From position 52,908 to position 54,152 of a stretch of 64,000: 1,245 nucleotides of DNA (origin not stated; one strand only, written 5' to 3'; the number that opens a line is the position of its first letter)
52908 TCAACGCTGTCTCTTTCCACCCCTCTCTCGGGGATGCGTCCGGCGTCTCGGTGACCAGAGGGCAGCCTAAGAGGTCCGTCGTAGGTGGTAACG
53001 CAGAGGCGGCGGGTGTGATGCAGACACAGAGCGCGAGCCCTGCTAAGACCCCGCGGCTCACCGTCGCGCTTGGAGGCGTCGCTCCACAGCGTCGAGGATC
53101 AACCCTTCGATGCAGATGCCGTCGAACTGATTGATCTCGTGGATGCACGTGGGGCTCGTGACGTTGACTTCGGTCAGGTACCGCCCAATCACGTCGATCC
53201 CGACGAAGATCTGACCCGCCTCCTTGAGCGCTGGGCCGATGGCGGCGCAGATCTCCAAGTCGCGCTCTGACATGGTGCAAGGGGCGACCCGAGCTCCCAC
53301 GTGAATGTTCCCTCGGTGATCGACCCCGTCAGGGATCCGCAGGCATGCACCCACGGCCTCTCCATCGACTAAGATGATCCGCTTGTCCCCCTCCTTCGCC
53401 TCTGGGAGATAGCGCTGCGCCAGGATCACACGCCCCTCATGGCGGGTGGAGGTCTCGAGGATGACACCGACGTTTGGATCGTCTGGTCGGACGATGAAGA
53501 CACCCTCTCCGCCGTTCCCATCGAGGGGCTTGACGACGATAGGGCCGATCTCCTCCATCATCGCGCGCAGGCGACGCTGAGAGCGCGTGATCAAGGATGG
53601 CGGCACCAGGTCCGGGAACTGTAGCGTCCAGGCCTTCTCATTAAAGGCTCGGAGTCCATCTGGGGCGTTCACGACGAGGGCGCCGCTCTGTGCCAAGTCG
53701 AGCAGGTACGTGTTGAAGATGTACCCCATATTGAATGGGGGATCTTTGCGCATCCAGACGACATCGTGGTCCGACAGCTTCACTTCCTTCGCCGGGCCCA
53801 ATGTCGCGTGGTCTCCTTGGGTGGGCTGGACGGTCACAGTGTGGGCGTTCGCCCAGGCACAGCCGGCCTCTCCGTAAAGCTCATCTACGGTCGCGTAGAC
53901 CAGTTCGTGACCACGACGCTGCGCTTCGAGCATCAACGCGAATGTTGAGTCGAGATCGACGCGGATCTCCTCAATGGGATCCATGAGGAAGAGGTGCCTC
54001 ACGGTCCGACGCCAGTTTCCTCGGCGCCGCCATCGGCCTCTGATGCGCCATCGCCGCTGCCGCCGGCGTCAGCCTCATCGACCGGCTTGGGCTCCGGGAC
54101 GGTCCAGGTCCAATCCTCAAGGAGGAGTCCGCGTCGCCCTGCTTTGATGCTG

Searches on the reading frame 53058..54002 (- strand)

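Call 28: search_protein_families(library=ncbifam, proteins=[window:53058-54002:-], max_evalue=0.00001)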
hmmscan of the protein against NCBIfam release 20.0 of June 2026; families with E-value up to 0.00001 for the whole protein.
window:53058-54002:- (314 aa): 10 families
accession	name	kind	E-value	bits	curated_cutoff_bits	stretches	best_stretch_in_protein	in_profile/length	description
NF003573.0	PRK05246.1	equivalog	2.9e-121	404.1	272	1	1-312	2-315/316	glutathione synthase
TIGR01380.1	glut_syn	equivalog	1.7e-115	385.3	299.05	1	2-308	2-310/312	glutathione synthase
NF009110.0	PRK12458.1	subfamily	1.1e-60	205.4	408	1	1-313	1-334/349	glutathione synthetase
TIGR00768.1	rimK_fam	subfamily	2.4e-22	79.6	143.4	1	75-280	44-252/276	RimK family alpha-L-glutamate ligase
NF040720.1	MptN_Meth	equivalog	1.9e-17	63.2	350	1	71-282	48-268/291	tetrahydromethanopterin:alpha-L-glutamate ligase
NF007764.0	PRK10446.1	equivalog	1.1e-10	41.4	331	1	152-312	135-292/300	30S ribosomal protein S6--L-glutamate ligase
TIGR02144.1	LysX_arch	equivalog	1.6e-10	40.6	275.6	1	103-280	68-251/281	lysine biosynthesis protein LysX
TIGR03103.1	trio_acet_GNAT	equivalog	4.7e-07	28.7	569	1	133-235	312-410/547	N-acetylglutaminylglutamine synthetase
TIGR02068.2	cya_phycin_syn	equivalog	5.6e-07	28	850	1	133-231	228-323/862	cyanophycin synthetase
NF010623.0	PRK14016.1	subfamily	5.4e-06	24.8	877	1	133-231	229-324/871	cyanophycin synthetase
